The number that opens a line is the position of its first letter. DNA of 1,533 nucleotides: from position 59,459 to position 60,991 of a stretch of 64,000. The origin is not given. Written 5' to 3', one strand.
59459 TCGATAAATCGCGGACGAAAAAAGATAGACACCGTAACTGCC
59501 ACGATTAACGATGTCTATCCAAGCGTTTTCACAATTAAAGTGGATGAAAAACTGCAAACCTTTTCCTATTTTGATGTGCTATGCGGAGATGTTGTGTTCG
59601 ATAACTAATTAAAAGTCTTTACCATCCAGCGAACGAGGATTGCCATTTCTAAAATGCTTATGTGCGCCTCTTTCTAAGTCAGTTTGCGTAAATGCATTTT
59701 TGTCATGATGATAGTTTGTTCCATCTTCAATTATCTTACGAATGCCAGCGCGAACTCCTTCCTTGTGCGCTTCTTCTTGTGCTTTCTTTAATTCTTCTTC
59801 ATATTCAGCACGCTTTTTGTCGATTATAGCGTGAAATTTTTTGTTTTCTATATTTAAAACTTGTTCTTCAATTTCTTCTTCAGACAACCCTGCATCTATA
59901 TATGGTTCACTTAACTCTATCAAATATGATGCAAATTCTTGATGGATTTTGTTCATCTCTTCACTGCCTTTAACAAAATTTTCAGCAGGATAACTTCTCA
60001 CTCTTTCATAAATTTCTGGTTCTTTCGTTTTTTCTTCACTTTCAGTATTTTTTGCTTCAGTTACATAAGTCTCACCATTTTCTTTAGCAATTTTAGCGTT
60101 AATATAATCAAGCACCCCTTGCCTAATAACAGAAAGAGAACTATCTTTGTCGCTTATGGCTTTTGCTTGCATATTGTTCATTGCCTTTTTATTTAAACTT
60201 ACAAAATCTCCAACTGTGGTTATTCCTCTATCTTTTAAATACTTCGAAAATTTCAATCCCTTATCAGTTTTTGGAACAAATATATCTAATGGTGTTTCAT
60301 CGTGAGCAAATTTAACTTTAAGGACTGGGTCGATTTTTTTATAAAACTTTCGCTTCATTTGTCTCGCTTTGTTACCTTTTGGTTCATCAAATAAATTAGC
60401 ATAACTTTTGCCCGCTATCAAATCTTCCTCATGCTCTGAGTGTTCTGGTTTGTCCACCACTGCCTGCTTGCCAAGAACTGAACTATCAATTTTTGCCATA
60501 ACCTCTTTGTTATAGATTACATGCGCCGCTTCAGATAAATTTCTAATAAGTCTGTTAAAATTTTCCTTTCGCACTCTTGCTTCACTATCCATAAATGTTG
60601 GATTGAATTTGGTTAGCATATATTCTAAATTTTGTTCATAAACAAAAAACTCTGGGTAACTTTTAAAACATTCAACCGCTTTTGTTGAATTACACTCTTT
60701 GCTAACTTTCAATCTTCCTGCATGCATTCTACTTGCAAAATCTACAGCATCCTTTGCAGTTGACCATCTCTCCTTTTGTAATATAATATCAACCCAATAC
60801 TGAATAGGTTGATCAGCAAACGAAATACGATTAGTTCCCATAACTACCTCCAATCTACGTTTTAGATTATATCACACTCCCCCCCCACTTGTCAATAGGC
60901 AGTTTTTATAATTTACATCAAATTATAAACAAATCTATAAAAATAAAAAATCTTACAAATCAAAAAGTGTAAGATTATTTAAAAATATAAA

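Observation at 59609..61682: Divergent orphan gene pair, each driven by a perfect promoter whose spacer is built around a G8 or C9 homopolymer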

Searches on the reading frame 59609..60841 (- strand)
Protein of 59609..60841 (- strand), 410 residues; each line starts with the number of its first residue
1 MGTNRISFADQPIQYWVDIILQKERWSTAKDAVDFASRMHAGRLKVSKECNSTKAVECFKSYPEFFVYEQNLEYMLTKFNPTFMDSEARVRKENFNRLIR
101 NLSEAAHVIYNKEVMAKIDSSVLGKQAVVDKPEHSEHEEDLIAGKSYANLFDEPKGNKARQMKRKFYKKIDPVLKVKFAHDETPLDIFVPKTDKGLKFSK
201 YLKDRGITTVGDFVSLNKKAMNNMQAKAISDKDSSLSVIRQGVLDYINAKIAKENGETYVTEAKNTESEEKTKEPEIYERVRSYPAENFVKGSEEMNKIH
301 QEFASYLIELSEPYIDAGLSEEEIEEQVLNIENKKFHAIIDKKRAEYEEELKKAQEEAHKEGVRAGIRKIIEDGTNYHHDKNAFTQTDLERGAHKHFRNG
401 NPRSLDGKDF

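Call 6: search_protein_families(library=pfam, proteins=[window:59609-60841:-], max_evalue=0.1)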
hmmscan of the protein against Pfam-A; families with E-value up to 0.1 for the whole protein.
window:59609-60841:- (410 aa): 1 family
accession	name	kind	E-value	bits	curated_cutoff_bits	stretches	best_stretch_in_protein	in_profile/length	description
PF08784.17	RPA_C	-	0.045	14.9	22.6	0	217-256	30-69/106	Replication protein A C terminal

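Call 7: search_protein_families(library=phrogs, proteins=[window:59609-60841:-], max_evalue=0.1)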
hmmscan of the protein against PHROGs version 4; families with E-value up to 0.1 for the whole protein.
window:59609-60841:- (410 aa): 1 family
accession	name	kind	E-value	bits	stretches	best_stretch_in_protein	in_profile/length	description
phrog_339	-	tail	0.099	11.8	0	64-359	556-808/1123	tail length tape measure protein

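Call 9: find_encoding_contigs(protein=window:59609-60841:-, flank=6000, max_places=10)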
Protein window:59609-60841:- (410 aa): 5 contigs read that carry it; 5 places shown.
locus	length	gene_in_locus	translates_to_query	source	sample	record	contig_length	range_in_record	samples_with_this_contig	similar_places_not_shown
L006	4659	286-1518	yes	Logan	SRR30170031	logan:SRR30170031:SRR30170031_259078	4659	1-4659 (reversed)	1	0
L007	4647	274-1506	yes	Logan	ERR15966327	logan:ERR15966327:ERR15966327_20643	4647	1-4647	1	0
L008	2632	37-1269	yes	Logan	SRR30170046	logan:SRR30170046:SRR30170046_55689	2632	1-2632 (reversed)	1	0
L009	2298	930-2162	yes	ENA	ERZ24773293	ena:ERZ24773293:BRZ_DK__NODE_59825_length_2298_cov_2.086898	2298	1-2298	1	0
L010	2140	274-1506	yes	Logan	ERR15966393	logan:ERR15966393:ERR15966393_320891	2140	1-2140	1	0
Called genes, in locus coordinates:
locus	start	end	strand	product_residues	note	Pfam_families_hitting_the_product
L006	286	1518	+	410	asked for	-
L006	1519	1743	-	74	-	PF06257:VEG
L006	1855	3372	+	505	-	PF12673:SipL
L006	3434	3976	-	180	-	-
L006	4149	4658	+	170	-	?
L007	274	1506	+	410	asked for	-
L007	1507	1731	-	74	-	PF06257:VEG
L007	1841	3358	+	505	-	PF12673:SipL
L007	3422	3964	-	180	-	-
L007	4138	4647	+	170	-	?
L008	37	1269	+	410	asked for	-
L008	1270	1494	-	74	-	PF06257:VEG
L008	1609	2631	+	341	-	?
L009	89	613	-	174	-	-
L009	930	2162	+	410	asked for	-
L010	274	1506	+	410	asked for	-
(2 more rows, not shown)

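Call 13: find_homologous_proteins(query=window:59609-60841:-, max_evalue=0.001)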
Query window:59609-60841:- (410 aa): 4 proteins with E <= 0.001 among 3147 candidates.
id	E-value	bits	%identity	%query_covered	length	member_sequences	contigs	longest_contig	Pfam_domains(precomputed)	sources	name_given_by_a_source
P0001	7.3e-267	903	100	100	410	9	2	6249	-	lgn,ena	-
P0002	4.8e-125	436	55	100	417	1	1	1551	-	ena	-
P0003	5.6e-83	297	41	99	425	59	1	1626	-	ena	-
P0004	3.3e-75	272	41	100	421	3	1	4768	-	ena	-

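Call 15: find_encoding_contigs(protein=P0002, flank=8000, max_places=5)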
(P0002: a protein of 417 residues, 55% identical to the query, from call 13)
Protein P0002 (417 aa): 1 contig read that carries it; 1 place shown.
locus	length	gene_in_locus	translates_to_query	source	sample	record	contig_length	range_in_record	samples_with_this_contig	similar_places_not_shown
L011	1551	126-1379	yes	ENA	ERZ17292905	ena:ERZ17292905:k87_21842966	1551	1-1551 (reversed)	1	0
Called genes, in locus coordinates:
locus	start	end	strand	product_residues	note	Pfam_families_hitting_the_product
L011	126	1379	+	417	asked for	-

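Call 16: find_encoding_contigs(protein=P0003, flank=8000, max_places=5)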
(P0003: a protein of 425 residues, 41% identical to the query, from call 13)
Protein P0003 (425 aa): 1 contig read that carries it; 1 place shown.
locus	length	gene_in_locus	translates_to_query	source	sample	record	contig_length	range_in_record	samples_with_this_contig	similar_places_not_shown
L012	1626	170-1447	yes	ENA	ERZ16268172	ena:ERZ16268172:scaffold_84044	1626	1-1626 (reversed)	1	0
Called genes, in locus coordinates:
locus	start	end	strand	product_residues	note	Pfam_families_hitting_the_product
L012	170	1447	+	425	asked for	-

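Call 17: find_encoding_contigs(protein=P0004, flank=8000, max_places=5)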
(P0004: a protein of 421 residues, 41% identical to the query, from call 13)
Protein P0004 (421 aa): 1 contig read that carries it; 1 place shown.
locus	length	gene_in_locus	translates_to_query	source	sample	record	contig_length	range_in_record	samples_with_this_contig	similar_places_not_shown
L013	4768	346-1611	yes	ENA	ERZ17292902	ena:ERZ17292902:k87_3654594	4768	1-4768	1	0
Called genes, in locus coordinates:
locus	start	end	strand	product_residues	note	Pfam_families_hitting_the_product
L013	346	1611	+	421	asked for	-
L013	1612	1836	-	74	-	PF06257:VEG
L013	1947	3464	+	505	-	PF12673:SipL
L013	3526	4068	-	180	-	-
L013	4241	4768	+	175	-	PF09551:Spore_II_R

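Call 35: predict_structure(alignment_id=A1)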
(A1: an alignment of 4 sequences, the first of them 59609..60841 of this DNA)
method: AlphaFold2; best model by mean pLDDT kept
length: 410 residues; sequences in the alignment: 4
mean_pLDDT: 66.4   pTM: 0.32
mean pLDDT of the five models: 66.4, 65.9, 65.9, 65.8, 65.7
residues with pLDDT >= 90: 5; 70-90: 248; 50-70: 50; < 50: 107
segments of 3 or more residues with pLDDT < 50: 1-4, 115-156, 158-164, 256-271, 376-410
pLDDT, mean of each block of 10 residues (from residue 1): 62 85 69 74 79 87 84 80 66 87 86 50 32 33 35 42 48 67 83 81 82 75 74 79 75 49 30 65 77 78 81 77 74 80 79 78 74 51 41 39 36
secondary structure, 60 per line:
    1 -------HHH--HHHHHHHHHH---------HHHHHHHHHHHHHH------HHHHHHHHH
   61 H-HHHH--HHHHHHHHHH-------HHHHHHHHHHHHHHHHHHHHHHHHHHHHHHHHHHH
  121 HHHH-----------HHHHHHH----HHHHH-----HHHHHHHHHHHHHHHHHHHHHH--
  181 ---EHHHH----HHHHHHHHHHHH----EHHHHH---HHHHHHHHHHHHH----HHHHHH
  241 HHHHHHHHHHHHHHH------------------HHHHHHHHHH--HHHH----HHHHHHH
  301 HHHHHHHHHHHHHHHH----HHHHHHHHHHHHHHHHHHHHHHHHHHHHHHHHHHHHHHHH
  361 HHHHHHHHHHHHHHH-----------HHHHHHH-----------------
elements in order: H13-22 H32-45 H52-61 H63-66 H69-78 H86-124 H136-142 H147-151 H157-178 H185-188 H193-204 H210-214 H218-230 H235-255 H274-283 H286-289 H294-316 H321-375 H387-393

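Call 40: fold_search(model_id=the predicted structure, library=pdb)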
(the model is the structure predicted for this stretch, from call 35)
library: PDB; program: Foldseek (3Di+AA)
matches with E <= 10: 141; with E <= 0.001: 0
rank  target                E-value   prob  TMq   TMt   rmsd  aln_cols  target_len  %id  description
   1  9drv_D                9.3e-01  0.16  0.11  0.12  19.9       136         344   13  Crystal structure of M. tuberculosis PheRS-tRNA complex bound to inhibitor D-004 (released 2025-02-12)
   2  9ep3_A                9.8e-01  0.12  0.18  0.10  21.4       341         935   13  Structure of the SA2/SCC1/WAPL complex (released 2025-10-01)
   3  9drs_D                1.1e+00  0.13  0.10  0.11  19.5       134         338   13  Crystal structure of M. tuberculosis PheRS-tRNA complex bound to inhibitor D-116 (released 2025-02-12)
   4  5yzg_L                1.3e+00  0.04  0.11  0.11  51.9       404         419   13  The Cryo-EM Structure of Human Catalytic Step I Spliceosome (C complex) at 4.1 angstrom resolution (released 2018-08-08)
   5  7zjs_C                1.3e+00  0.04  0.10  0.07  22.5       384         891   13  Structural basis of centromeric cohesion protection by SGO1 (released 2023-04-26)
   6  4hwh_B                1.4e+00  0.25  0.10  0.39  13.9       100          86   16  Crystal structure of ATBAG4 (released 2013-05-29)
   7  9drt_A                1.5e+00  0.18  0.10  0.11  13.9       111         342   13  Crystal structure of the complex of M. tuberculosis PheRS with cognate precursor tRNA and fragment DDD00805735 (released 2025-06-04)
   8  9az6_F                1.6e+00  0.06  0.10  0.15  17.9       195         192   16  F-actin-Talin(R13-DD) complex (released 2025-02-12)
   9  9cru_K                2.1e+00  0.10  0.14  0.24  57.1       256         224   12  Y20S (Sec18-Sec17-Sec9-Sso1-Snc1) EDTA - Class 1 (released 2025-08-27)
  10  8z6b_B                2.1e+00  0.05  0.09  0.08  20.3       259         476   10  Structure of Polycystin-1/Polycystin-2 complex (released 2025-04-23)
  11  7k98_A                2.3e+00  0.12  0.10  0.11  14.0       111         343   14  Preaminoacylation complex of M. tuberculosis PheRS with cognate precursor tRNA and 5'-O-(N-phenylalanyl)sulfamoyl-aden (released 2021-05-12)
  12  7e59_A                2.3e+00  0.11  0.11  0.11  18.6       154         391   11  interferon-inducible anti-viral protein truncated (released 2021-05-05)
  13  7qcf_C                2.3e+00  0.08  0.09  0.12  16.3       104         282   12  X-ray crystallographic structure of E. coli K-12 glycyl-tRNA synthetase alpha subunit (glyQ) (released 2022-05-04)
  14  7pua_F5               2.3e+00  0.06  0.14  0.10  26.7       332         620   10  Middle assembly intermediate of the Trypanosoma brucei mitoribosomal small subunit (released 2022-03-02)
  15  5fb7_C                2.5e+00  0.09  0.10  0.21  10.0       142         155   15  Ligand binding domain 2 of Penicillium marneffei MP1 protein complexed with multiple arachidonic acids (released 2016-12-14)
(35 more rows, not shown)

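Call 55: search_protein_families(library=padloc, proteins=[window:59609-60841:-], max_evalue=0.1)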
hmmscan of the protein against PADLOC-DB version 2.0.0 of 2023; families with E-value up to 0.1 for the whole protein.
window:59609-60841:- (410 aa): 0 families

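Call 56: search_protein_families(library=ncbifam, proteins=[window:59609-60841:-], max_evalue=0.1)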
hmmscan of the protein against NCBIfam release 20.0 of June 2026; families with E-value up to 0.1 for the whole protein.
window:59609-60841:- (410 aa): 0 families

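Call 63: search_dna_similar(query=window:59609-60841:-, collection=phages, mode=protein, max_evalue=0.01, max_rows=10)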
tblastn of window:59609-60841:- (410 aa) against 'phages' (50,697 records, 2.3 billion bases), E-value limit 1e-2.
No match.

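Call 71: search_protein_representatives(alignment_id=A1)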
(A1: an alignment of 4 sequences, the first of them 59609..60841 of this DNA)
Query: 4 sequences, 426 profile positions. Proteins with E-value up to 0.001 (for the whole library): 23; up to 1e-10: 20; up to 1e-30: 6. The best 23 are listed.
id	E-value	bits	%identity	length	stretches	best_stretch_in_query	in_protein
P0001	9.9e-209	710.0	-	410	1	1-426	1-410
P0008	2.2e-53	198.2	-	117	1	3-117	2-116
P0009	4.3e-40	154.4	-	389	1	23-405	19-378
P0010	9.1e-32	127.0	-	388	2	166-417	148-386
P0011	1.4e-31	126.3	-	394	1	22-416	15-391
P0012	4.3e-31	124.7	-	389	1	23-377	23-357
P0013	3.5e-30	121.7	-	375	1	24-404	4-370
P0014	3.1e-29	118.6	-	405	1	11-413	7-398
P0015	1.3e-27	113.3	-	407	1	26-411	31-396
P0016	2.1e-27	112.6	-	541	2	1-257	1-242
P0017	1.0e-24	103.7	-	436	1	22-376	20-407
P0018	2.5e-23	99.1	-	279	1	151-412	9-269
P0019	4.7e-22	95.0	-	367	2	177-419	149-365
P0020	4.2e-21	91.8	-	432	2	289-417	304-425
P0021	1.9e-19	86.4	-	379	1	24-414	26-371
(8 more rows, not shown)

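Call 73: search_solved_structures(query=A3, max_evalue=1, show_alignments=1)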
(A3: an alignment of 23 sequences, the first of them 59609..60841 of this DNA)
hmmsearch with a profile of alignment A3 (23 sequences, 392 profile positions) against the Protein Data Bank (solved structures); distinct sequences matched with E-value up to 1: 2.
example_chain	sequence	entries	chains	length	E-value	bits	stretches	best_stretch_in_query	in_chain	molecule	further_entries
6d5f_A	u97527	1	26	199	0.047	16.2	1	277-326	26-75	Fimbrial protein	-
9n9p_A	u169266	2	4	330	0.3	13.5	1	187-227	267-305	DNA-directed RNA polymerase subunit alpha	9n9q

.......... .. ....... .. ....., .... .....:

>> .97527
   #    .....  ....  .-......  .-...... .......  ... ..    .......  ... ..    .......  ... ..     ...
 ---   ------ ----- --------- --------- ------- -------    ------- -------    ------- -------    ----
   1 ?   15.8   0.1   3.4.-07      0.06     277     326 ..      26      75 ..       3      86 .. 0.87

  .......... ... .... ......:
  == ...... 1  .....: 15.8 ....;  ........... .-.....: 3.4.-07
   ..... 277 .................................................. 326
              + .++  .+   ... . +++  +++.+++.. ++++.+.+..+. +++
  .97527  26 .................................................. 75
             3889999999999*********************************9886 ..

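Call 74: search_protein_families(library=pfam, alignment_id=A3, max_evalue=0.01)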
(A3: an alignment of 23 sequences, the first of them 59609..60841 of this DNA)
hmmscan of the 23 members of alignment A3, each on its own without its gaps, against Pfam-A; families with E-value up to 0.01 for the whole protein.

A. member 1, window:59609-60841:- (410 aa): 0 families

B. families by the number of members that match (of 23 scanned): 7 families
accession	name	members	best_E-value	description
PF23713.2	WH_Egal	1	0.00012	Egalitarian winged helix domain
PF18061.6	CRISPR_Cas9_WED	1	0.0018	CRISPR-Cas9 WED domain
PF14962.11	AIF-MLS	1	0.002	Mitochondria Localisation Sequence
PF09164.15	VitD-bind_III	1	0.0035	Vitamin D binding protein, domain III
PF24571.2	HEAT_SCC3-SA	1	0.0062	Cohesin subunit SCC3/SA, HEAT-repeats domain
PF11396.14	PepSY_like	1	0.007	Putative beta-lactamase-inhibitor-like, PepSY-like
PF18180.6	LD_cluster3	1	0.0084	SLOG cluster3 family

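Call 77: find_related_loci(query=A1, collection=viral_contigs, flank=5000)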
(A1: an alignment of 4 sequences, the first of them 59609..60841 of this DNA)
Query A1 (410 aa) in viral_contigs; peptide patterns used: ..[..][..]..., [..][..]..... (x = any residue, [..] = any of these).
187 stretches matched a pattern, but none encodes a relative of the query by tblastn (E <= 1e-3).
